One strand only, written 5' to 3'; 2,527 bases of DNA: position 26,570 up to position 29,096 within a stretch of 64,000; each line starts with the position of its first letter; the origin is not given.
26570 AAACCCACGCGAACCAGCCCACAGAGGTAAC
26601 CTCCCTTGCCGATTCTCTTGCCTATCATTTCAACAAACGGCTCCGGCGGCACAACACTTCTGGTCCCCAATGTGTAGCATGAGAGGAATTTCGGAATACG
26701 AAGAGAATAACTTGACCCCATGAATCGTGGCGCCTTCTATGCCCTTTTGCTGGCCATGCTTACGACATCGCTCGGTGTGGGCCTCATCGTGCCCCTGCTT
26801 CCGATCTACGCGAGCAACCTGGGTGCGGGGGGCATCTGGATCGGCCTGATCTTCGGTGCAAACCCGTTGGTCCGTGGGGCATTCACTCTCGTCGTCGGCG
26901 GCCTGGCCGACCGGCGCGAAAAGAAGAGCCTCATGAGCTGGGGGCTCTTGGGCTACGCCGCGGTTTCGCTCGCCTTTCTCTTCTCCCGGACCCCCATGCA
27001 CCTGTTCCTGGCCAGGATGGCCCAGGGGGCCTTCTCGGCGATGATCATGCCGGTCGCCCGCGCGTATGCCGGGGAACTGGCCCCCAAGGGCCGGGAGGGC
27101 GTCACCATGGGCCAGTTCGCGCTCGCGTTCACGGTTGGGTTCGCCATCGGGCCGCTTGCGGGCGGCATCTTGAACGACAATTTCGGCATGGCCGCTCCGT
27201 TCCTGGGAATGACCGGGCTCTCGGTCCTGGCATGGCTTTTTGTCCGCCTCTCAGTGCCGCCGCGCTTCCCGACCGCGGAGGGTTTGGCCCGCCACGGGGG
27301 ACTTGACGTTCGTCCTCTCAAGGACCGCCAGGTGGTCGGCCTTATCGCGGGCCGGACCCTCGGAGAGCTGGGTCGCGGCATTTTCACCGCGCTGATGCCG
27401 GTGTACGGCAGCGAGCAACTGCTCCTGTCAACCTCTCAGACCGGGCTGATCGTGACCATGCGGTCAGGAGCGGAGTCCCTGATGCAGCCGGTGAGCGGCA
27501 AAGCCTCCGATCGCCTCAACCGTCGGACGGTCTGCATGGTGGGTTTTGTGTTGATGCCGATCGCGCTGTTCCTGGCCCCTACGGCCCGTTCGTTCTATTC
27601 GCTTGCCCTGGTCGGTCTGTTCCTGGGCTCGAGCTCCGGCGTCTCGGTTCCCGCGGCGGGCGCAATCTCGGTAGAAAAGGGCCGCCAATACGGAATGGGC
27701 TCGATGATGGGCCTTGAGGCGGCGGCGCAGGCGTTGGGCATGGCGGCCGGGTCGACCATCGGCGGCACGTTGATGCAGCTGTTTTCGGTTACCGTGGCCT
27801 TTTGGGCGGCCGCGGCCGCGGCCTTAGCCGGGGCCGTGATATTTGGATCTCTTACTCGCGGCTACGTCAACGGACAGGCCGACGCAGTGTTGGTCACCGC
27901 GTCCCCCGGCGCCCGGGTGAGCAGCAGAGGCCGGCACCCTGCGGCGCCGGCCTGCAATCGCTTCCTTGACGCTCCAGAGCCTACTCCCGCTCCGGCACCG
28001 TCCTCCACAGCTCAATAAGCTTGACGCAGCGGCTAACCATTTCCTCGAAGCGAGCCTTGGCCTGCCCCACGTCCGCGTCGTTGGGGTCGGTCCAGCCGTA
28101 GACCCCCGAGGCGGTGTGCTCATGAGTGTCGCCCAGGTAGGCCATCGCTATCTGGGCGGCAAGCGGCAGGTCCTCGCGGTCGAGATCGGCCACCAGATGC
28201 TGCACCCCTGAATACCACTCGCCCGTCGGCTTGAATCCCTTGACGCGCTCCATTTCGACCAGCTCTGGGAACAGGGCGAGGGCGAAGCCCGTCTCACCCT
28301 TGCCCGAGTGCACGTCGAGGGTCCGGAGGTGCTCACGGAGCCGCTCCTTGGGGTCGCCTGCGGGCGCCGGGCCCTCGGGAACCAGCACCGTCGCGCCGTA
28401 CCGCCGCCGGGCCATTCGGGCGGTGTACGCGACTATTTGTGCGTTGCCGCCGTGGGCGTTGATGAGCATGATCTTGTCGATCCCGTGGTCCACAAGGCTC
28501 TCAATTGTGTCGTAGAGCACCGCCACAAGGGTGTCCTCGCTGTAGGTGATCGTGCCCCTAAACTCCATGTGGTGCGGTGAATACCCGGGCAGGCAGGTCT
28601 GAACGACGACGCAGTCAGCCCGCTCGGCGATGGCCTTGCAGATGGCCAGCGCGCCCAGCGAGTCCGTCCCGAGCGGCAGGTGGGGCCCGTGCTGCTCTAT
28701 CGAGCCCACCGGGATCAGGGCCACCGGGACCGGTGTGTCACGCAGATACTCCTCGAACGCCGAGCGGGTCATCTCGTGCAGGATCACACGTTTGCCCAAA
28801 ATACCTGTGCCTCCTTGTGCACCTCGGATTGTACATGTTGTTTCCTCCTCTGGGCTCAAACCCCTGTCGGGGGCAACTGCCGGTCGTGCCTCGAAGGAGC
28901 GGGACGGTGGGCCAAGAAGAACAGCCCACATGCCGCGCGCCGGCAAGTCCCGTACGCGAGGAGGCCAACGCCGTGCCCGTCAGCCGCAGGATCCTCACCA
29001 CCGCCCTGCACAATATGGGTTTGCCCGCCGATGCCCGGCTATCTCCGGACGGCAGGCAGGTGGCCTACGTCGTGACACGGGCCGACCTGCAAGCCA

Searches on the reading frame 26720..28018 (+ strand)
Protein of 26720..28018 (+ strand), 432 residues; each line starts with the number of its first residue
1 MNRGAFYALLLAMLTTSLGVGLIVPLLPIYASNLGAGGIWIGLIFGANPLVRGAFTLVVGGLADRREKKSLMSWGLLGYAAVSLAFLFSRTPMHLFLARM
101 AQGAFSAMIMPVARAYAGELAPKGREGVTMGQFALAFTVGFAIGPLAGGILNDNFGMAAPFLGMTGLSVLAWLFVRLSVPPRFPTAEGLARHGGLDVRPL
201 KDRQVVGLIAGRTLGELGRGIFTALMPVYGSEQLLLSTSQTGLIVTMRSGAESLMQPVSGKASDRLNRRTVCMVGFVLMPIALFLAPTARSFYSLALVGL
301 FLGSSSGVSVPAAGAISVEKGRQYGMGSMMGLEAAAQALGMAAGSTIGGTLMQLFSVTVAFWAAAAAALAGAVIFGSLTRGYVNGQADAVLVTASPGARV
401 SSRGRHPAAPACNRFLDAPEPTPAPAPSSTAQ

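Call 34: search_protein_families(library=pfam, proteins=[window:26720-28018:+], max_evalue=0.0001)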
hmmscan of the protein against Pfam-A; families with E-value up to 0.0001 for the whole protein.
window:26720-28018:+ (432 aa): 2 families
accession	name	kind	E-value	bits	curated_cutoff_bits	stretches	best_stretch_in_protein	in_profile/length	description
PF07690.21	MFS_1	-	3.4e-47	161.5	33.4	2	9-231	1-229/347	Major Facilitator Superfamily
PF12832.13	MFS_1_like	-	2.9e-10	40.2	25.2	1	20-362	15-372/373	MFS_1 like family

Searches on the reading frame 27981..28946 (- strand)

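Call 34: search_protein_families(library=pfam, proteins=[window:27981-28946:-], max_evalue=0.0001)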
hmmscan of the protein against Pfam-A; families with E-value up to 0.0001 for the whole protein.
window:27981-28946:- (321 aa): 1 family
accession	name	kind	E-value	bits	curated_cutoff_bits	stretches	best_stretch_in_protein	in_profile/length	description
PF02633.19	Creatininase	-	4.4e-56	190.4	31.3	1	57-311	1-238/238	Creatinine amidohydrolase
